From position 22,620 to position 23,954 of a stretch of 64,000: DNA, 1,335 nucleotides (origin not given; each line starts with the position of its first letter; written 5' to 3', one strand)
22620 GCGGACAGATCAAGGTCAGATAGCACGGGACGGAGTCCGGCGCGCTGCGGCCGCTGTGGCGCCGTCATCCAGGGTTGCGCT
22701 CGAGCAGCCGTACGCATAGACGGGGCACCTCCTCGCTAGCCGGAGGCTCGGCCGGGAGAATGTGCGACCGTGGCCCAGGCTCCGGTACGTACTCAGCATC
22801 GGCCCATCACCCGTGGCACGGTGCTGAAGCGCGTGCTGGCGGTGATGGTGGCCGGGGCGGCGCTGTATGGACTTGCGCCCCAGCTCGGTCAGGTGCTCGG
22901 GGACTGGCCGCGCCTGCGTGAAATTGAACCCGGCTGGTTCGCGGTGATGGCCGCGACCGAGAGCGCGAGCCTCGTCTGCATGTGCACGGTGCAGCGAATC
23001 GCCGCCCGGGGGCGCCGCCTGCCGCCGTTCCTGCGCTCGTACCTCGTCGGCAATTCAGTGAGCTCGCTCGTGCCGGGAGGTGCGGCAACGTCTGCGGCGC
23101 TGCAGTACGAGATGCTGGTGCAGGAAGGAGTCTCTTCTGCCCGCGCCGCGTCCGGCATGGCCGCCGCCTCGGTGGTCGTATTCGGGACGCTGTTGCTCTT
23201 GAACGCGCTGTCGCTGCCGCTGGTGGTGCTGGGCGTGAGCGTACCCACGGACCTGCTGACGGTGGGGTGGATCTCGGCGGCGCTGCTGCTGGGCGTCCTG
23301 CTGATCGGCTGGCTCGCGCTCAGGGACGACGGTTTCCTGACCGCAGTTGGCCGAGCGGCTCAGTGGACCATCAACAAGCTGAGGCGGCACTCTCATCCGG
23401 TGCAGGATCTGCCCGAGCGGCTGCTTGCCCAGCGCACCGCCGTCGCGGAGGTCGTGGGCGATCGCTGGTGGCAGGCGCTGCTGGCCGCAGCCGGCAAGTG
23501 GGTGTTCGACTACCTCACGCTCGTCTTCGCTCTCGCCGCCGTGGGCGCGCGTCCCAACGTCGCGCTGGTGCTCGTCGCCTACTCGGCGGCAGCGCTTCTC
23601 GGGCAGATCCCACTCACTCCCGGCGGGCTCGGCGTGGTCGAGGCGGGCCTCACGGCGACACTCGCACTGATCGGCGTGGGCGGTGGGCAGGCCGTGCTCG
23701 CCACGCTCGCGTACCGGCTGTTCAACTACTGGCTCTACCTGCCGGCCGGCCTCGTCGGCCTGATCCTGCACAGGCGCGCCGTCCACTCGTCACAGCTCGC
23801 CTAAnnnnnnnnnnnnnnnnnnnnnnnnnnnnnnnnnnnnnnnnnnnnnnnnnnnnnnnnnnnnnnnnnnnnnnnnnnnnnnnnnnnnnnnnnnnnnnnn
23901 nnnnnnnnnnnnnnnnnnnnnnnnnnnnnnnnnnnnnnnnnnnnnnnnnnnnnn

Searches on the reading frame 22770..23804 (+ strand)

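Call 53: search_protein_families(library=pfam, proteins=[window:22770-23804:+], max_evalue=0.001)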
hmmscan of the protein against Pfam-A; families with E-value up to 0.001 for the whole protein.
window:22770-23804:+ (344 aa): 1 family
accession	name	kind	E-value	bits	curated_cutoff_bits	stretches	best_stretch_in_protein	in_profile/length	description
PF03706.18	LPG_synthase_TM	-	6.3e-25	88.7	33.4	1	46-327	25-302/302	Lysylphosphatidylglycerol synthase TM region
